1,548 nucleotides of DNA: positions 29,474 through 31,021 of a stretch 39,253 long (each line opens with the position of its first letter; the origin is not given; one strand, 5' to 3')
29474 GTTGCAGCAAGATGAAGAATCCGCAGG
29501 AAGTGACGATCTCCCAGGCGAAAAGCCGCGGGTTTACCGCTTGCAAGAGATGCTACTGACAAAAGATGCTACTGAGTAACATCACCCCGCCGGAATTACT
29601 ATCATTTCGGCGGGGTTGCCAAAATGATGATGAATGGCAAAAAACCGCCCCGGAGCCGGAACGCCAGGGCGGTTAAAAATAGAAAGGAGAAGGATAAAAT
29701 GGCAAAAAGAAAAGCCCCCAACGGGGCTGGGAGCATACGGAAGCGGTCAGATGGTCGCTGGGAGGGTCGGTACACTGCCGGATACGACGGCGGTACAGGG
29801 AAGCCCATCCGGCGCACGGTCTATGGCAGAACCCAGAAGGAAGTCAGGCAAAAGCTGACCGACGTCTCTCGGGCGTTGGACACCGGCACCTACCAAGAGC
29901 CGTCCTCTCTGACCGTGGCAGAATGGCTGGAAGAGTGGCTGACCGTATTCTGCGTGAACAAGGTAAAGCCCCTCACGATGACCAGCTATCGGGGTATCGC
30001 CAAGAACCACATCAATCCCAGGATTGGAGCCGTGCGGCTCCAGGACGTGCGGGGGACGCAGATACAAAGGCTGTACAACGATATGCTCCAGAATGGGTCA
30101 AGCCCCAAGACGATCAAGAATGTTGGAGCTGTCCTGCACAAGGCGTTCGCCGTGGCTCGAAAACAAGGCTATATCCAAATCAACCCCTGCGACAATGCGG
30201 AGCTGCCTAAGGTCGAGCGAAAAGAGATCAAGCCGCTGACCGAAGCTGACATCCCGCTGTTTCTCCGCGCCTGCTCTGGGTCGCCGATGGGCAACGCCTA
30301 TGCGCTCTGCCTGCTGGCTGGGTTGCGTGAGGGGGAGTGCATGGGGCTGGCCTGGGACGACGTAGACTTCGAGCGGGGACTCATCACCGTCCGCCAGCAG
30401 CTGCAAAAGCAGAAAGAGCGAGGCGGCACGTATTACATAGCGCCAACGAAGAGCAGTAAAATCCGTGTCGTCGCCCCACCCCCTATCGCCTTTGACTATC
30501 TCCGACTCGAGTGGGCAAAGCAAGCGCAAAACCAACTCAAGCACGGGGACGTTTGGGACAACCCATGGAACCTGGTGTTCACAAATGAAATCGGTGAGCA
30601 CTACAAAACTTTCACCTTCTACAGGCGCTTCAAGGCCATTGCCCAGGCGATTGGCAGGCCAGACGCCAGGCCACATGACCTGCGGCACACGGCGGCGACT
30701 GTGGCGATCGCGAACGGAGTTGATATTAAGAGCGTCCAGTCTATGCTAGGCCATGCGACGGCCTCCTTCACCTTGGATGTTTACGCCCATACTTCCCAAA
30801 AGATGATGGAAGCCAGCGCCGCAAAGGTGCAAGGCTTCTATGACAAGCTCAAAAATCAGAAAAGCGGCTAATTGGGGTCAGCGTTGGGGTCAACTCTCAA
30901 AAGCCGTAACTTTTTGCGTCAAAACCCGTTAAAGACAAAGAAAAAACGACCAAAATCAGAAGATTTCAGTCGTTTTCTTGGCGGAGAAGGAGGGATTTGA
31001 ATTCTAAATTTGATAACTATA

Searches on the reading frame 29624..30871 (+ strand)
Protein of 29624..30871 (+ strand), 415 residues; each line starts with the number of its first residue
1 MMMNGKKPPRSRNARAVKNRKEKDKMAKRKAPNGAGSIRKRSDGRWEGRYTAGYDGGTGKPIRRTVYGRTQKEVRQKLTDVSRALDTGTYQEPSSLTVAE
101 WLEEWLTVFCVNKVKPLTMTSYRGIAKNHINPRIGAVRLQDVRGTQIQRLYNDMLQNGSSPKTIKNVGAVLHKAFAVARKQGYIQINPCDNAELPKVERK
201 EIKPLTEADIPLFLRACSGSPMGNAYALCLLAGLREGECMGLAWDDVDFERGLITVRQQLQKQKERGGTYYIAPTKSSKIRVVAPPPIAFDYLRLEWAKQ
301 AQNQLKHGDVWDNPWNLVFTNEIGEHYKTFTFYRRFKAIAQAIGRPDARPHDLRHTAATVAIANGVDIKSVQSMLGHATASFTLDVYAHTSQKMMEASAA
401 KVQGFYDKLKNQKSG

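Call 90: search_protein_families(library=pfam, proteins=[window:29624-30871:+], max_evalue=0.001)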
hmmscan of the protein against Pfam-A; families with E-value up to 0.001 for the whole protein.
window:29624-30871:+ (415 aa): 2 families
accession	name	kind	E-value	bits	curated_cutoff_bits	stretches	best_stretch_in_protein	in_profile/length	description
PF00589.27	Phage_integrase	-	1e-24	87.7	27.1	1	205-392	3-170/172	Phage integrase family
PF14659.12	Phage_int_SAM_3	-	3.5e-12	46.8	22.6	1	97-154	1-57/58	Phage integrase, N-terminal SAM-like domain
